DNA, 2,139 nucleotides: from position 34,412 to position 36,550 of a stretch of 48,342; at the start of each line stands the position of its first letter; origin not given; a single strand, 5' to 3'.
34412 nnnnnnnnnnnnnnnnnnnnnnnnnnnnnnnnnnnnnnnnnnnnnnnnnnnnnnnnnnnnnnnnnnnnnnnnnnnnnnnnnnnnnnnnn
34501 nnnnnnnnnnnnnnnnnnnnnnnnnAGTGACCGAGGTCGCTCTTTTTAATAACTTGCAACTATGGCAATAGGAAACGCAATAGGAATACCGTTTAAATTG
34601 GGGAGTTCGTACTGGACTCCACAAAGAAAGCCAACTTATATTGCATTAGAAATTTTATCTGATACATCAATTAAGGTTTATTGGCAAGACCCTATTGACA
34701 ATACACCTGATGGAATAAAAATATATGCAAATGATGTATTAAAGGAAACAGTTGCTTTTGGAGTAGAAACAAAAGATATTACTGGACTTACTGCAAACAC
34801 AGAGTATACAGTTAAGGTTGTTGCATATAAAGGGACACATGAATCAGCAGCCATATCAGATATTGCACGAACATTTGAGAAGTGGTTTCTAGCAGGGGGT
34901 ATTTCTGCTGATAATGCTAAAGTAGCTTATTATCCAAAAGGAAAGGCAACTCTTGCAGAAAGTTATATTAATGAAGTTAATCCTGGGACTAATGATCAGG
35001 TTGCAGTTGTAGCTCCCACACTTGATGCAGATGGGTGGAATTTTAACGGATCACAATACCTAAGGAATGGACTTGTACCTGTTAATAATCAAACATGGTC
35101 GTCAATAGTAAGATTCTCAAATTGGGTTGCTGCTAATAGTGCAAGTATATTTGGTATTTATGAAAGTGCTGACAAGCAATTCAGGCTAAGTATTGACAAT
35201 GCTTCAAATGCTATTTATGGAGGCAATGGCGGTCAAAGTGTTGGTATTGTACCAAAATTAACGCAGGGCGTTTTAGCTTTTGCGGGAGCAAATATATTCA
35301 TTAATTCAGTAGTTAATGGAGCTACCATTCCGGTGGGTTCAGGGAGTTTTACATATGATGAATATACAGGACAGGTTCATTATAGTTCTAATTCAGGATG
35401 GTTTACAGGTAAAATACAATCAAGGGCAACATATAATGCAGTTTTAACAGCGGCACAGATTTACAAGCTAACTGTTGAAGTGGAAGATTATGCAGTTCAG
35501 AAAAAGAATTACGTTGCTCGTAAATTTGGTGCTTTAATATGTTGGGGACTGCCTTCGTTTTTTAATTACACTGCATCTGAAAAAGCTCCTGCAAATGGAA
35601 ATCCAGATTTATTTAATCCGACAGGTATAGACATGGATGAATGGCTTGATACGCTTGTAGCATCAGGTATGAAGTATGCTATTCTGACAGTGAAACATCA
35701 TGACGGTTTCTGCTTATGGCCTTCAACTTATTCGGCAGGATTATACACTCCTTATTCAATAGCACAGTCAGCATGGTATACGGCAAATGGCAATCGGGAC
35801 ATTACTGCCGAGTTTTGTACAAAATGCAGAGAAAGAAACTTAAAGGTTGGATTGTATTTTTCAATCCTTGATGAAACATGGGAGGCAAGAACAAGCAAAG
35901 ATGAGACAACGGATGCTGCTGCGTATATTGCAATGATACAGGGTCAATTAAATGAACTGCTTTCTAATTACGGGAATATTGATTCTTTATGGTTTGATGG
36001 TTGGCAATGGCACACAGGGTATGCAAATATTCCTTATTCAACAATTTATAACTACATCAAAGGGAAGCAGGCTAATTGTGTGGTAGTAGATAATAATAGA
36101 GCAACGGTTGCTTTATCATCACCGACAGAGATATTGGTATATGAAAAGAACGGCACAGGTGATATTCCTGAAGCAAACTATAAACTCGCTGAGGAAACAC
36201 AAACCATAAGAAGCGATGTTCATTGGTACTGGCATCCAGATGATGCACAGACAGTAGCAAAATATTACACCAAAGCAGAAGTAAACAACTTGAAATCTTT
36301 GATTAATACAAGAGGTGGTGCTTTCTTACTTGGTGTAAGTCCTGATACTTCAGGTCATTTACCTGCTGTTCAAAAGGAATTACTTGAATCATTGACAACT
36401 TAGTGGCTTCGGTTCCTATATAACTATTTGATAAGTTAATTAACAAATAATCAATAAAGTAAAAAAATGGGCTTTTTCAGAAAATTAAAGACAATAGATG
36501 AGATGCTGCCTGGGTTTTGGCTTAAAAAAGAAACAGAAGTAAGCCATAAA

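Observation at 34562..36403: Virion-associated FN3-LamG-GH29 alpha-L-fucosidase fusion in the tail-fibre position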

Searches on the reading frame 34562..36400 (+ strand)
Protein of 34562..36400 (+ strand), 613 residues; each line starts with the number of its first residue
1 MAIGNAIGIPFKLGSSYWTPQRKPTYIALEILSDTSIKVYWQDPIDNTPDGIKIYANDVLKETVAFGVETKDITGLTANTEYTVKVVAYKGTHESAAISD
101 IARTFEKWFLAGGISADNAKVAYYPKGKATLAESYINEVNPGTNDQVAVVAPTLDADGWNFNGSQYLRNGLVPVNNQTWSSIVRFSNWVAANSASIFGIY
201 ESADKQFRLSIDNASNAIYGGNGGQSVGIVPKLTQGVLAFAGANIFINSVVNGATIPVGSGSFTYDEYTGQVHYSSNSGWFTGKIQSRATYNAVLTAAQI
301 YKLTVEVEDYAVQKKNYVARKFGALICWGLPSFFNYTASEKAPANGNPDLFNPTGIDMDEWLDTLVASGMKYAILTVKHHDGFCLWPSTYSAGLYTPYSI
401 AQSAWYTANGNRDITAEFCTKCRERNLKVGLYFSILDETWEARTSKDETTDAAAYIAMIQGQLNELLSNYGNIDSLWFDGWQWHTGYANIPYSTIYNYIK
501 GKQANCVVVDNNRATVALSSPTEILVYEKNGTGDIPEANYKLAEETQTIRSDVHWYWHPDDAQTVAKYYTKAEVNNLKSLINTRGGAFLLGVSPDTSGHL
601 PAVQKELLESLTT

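Call 3: search_protein_families(library=pfam, proteins=[window:34562-36400:+], max_evalue=1)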
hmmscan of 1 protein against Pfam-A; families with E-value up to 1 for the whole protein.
window:34562-36400:+ (613 aa): 5 families
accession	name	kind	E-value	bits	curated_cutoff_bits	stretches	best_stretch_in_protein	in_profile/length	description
PF01120.23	Alpha_L_fucos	-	5.1e-41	141.7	25.2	1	301-611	14-336/345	Alpha-L-fucosidase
PF00041.27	fn3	-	7e-07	29.8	25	1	24-99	3-82/84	Fibronectin type III domain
PF02043.22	Bac_chlorC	-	0.004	17.6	25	1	551-601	20-71/80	Bacteriochlorophyll C binding protein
PF14519.12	Macro_2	-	0.0093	15.8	27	1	104-189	108-192/290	Macro-like domain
PF06480.20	FtsH_ext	-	0.051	14.2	25.5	1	486-545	25-90/103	FtsH Extracellular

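Call 4: search_protein_families(library=phrogs, proteins=[window:34562-36400:+], max_evalue=0.01)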
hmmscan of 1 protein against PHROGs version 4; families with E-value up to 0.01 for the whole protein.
window:34562-36400:+ (613 aa): 0 families

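Call 5: search_solved_structures(query=window:34562-36400:+, max_evalue=0.01, show_alignments=3)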
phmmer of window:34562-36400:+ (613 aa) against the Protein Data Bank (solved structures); distinct sequences matched with E-value up to 0.01: 53.
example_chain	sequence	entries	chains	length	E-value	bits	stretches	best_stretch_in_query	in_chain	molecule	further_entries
3ues_A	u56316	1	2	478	4.4e-27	97.8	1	342-508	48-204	Alpha-1,3/4-fucosidase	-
3mo4_A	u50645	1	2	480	4.5e-27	97.8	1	342-508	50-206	Alpha-1,3/4-fucosidase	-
3eyp_A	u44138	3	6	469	9.6e-27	96.7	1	319-511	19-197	Putative alpha-L-fucosidase | Putative lipoprotein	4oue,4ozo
5k9h_A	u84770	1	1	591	4.5e-26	94.5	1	333-487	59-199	0940_GH29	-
3uet_A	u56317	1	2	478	5.1e-26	94.3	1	342-508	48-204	Alpha-1,3/4-fucosidase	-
4zrx_A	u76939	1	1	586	1.5e-24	89.4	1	335-482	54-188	F5/8 type C domain protein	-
6gn6_A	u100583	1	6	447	1.2e-22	83.2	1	320-608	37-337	Alpha-L-fucosidase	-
8ayr_A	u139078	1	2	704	7.2e-21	77.3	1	336-487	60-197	Coagulation factor 5/8 type domain protein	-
9eu1_A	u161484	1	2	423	2e-18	69.2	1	317-604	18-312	Alpha-L-fucosidase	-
9eu4_A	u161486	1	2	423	2e-18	69.2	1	317-604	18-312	Exported alpha-L-fucosidase protein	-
3gza_A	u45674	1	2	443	2.5e-18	68.9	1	348-510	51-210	putative alpha-L-fucosidase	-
6org_A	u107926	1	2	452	5e-18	67.9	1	317-511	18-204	Glycoside hydrolase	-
6or4_A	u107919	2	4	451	2.5e-17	65.6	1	317-511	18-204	Glycoside hydrolase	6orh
6orf_A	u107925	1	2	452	2.5e-17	65.6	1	317-511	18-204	SpGH29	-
9eu2_A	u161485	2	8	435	2e-16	62.7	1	319-605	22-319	Alpha-L-fucosidase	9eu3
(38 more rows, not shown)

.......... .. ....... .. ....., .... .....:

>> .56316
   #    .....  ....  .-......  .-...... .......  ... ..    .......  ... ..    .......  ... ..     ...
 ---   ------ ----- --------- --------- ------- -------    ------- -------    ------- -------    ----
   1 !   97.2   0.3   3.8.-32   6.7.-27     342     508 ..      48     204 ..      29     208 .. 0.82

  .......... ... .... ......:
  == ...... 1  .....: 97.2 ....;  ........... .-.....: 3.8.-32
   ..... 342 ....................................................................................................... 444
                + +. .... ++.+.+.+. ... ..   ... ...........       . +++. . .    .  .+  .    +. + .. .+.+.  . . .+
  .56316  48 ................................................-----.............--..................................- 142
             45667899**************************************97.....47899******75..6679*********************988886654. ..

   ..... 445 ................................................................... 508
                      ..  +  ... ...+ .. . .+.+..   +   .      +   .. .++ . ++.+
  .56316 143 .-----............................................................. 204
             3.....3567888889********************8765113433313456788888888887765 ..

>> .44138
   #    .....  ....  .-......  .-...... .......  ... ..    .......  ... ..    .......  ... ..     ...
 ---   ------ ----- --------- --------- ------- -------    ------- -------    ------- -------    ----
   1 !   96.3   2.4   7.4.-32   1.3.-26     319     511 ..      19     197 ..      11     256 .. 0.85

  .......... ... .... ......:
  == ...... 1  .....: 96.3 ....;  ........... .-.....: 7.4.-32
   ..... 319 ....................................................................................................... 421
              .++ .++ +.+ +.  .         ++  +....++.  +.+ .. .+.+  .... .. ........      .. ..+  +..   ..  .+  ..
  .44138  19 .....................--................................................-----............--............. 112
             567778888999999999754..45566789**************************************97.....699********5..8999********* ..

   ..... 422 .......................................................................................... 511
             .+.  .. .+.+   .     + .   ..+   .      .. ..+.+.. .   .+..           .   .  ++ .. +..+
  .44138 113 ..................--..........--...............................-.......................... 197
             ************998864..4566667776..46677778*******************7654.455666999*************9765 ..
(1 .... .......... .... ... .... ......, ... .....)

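Call 7: search_dna_similar(query=window:34562-36400:+, collection=phages, mode=protein, max_rows=30)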
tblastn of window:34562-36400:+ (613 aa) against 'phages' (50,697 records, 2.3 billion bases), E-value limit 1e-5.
Records with a match: 6; places in all: 7; records where one place covers at least 80% of the query: 0.
Best place of each record, by identity: <60% 6.
By first word of the organism name: Bacteriophage 6.
By host as written in the record: - 6.
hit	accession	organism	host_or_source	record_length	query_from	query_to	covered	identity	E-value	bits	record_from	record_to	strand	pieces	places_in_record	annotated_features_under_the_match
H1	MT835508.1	Bacteriophage sp.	human fecal samples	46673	321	611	47%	29.5%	1e-24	115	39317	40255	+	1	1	record has no annotation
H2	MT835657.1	Bacteriophage sp.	human fecal samples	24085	336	601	43%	31.6%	9e-27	122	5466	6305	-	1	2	record has no annotation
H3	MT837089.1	Bacteriophage sp.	human fecal samples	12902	351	602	41%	28.2%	2e-14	83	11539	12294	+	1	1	record has no annotation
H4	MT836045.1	Bacteriophage sp.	human fecal samples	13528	324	480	26%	39.0%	9e-22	106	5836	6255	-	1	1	record has no annotation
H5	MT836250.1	Bacteriophage sp.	human fecal samples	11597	313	480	27%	36.3%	3e-23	111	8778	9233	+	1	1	record has no annotation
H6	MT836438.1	Bacteriophage sp.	human fecal samples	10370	313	480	27%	35.1%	2e-20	102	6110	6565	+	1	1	record has no annotation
